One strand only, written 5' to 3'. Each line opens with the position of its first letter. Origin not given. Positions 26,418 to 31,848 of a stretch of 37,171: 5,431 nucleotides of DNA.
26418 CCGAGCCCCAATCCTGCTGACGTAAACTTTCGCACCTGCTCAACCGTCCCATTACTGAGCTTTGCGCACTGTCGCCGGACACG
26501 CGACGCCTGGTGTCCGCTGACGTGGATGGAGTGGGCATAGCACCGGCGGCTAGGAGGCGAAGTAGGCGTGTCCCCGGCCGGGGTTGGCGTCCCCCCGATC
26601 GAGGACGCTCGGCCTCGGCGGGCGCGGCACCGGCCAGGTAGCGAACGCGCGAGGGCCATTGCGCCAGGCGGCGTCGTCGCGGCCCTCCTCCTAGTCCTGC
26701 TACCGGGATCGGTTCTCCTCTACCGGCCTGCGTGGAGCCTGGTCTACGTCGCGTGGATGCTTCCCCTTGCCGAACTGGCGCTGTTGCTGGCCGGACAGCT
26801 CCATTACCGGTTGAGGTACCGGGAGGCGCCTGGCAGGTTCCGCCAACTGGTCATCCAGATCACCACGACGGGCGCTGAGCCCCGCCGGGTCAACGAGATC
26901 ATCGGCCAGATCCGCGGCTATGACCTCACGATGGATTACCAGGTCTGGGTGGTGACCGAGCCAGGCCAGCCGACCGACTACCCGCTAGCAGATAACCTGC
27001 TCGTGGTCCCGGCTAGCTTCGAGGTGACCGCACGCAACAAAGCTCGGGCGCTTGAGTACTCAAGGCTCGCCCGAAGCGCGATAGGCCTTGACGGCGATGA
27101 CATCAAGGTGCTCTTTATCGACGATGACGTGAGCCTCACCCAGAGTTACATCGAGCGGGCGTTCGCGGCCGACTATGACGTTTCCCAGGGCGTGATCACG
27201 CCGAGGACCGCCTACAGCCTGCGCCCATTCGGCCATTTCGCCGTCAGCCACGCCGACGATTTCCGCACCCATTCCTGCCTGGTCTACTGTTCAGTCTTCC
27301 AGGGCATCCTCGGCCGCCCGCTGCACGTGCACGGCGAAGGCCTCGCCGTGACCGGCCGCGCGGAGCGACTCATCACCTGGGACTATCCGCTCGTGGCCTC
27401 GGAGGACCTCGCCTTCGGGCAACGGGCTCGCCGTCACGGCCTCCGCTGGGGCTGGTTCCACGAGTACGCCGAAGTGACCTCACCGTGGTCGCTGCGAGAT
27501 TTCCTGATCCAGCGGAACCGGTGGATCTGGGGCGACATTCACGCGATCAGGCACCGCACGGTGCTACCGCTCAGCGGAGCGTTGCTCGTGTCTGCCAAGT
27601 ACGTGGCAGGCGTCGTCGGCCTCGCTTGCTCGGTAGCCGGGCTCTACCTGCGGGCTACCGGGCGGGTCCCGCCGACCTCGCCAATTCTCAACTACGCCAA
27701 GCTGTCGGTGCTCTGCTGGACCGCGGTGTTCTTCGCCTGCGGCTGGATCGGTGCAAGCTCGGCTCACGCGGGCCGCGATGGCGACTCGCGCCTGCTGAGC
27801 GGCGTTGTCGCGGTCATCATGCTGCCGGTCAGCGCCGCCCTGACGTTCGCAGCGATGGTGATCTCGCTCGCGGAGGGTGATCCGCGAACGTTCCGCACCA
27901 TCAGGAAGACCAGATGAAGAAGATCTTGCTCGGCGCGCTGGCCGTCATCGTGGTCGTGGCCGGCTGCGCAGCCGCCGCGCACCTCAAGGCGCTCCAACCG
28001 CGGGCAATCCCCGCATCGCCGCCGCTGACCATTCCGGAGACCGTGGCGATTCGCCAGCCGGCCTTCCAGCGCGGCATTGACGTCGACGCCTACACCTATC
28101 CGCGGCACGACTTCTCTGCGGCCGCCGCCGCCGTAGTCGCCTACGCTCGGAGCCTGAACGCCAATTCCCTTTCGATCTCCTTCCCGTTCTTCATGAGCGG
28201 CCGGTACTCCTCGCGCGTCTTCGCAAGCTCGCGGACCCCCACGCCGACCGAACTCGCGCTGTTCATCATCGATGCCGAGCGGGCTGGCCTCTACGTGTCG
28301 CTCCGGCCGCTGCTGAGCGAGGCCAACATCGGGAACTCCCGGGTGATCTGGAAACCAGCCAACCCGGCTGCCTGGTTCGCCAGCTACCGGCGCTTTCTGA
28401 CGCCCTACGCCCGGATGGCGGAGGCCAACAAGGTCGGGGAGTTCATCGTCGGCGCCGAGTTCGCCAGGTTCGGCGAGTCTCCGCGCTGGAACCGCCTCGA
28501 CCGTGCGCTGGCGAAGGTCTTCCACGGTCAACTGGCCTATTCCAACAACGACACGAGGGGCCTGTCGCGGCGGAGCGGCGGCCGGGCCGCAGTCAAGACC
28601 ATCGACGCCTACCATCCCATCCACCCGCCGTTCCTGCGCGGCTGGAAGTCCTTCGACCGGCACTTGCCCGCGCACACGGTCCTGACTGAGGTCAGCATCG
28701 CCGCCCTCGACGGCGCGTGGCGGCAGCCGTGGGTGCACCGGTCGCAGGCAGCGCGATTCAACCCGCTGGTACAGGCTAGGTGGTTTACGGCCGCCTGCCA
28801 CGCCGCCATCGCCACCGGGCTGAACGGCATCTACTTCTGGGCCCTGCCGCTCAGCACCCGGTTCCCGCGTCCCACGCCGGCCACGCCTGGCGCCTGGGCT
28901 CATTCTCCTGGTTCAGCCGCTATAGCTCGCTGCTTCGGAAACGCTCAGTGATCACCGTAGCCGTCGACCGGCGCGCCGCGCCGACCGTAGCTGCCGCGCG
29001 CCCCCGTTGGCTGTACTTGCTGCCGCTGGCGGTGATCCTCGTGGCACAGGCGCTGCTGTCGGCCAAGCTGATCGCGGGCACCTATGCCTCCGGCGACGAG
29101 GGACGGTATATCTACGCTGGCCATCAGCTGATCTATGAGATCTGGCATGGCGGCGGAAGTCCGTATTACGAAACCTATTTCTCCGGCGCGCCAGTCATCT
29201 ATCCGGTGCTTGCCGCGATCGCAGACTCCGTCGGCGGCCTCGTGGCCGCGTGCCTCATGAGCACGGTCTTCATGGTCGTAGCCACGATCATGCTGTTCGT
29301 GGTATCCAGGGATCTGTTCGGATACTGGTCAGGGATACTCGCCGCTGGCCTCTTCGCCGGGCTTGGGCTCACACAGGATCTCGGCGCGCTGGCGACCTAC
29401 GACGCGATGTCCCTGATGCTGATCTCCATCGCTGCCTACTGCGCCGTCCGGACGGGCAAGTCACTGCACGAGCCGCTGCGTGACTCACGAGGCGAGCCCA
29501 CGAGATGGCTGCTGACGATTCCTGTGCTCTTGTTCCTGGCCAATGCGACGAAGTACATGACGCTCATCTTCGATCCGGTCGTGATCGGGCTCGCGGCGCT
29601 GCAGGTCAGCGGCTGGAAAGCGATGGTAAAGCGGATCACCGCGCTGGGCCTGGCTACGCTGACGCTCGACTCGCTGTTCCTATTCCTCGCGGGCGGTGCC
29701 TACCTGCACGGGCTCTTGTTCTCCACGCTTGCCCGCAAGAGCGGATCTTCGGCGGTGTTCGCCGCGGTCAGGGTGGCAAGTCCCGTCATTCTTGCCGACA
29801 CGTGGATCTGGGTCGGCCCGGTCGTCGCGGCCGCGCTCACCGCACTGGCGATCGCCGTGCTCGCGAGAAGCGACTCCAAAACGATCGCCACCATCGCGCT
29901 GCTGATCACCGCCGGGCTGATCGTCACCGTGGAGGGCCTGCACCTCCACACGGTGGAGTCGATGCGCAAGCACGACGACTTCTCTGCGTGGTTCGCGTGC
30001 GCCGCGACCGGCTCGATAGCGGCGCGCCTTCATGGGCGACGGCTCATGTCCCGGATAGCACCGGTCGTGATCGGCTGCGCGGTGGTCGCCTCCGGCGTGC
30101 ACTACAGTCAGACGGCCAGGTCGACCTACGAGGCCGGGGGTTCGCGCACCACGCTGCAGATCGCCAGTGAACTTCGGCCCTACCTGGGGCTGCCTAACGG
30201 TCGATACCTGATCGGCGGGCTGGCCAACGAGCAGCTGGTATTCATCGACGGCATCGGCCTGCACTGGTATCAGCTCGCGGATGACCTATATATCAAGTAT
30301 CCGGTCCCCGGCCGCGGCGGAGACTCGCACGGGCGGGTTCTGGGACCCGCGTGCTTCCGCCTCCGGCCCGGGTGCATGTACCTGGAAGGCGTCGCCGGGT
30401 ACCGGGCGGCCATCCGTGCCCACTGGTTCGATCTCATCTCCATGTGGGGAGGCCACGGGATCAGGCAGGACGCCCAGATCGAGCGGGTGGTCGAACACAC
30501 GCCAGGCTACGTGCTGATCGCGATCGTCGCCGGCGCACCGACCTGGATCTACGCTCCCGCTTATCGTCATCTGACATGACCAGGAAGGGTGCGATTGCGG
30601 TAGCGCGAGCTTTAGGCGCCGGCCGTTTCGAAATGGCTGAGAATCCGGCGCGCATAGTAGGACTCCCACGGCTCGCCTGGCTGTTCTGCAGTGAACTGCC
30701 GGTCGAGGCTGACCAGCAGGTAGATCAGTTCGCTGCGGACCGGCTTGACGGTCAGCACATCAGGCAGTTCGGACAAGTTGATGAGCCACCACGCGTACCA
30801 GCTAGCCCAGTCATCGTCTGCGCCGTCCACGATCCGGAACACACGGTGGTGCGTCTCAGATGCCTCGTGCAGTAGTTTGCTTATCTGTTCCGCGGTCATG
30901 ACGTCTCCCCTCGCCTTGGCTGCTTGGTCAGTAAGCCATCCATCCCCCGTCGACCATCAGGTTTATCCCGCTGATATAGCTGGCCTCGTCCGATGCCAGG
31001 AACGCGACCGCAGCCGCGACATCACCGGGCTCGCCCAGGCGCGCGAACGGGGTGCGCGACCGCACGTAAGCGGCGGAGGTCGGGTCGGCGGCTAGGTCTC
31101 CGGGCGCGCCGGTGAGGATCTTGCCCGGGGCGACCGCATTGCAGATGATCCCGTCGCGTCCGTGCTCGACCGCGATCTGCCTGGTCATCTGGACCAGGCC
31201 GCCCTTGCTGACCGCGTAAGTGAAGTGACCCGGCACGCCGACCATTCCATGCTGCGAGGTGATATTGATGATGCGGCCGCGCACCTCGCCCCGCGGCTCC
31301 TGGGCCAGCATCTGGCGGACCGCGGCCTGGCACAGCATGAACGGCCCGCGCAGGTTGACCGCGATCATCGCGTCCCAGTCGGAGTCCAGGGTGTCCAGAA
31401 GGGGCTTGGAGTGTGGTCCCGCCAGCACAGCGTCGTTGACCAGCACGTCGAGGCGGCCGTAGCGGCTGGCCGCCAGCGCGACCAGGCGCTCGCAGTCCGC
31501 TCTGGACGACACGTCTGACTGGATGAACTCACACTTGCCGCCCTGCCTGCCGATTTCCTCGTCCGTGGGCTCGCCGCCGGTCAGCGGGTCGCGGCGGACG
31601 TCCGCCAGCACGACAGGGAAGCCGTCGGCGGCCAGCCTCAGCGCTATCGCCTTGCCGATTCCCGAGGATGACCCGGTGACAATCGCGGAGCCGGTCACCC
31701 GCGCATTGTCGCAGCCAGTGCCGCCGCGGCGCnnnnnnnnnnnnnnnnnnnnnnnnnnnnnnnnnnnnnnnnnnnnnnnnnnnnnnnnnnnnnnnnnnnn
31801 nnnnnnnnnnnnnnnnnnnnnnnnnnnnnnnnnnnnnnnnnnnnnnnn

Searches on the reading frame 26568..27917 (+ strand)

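Call 52: search_protein_families(library=pfam, proteins=[window:26568-27917:+], max_evalue=0.01)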
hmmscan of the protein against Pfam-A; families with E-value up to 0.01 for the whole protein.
window:26568-27917:+ (449 aa): 1 family
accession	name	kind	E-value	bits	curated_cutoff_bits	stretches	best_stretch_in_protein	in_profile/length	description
PF13632.12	Glyco_trans_2_3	-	5.7e-21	75.7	27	1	181-388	2-194/198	Glycosyl transferase family group 2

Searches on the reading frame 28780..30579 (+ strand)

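Call 52: search_protein_families(library=pfam, proteins=[window:28780-30579:+], max_evalue=0.01)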
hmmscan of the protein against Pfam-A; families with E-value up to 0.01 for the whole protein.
window:28780-30579:+ (599 aa): 2 families
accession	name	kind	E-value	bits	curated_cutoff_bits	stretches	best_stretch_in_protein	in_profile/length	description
PF13231.12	PMT_2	-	3e-05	24.7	26.1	1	153-294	20-149/160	Dolichyl-phosphate-mannose-protein mannosyltransferase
PF13321.11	DUF4084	-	0.008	16.2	22.4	1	245-396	77-218/304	Domain of unknown function (DUF4084)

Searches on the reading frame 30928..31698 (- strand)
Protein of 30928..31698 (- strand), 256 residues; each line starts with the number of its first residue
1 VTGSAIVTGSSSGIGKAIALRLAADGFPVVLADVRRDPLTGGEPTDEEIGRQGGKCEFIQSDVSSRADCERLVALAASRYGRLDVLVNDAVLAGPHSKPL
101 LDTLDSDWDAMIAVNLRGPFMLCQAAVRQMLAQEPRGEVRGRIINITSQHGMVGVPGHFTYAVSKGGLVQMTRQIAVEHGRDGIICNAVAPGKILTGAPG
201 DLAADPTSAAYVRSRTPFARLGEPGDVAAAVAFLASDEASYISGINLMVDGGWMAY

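Call 69: search_protein_families(library=pfam, proteins=[window:30928-31698:-], max_evalue=0.001)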
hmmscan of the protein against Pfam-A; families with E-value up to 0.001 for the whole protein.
window:30928-31698:- (256 aa): 3 families
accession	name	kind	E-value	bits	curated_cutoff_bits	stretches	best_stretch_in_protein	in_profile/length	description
PF13561.12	adh_short_C2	-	6.9e-61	206.3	27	1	11-253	5-235/236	Enoyl-(Acyl carrier protein) reductase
PF00106.31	adh_short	-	1.2e-47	162.4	26.6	1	5-199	3-187/195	short chain dehydrogenase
PF08659.16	KR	-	1.1e-07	32.4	22.6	1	3-163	1-151/180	KR domain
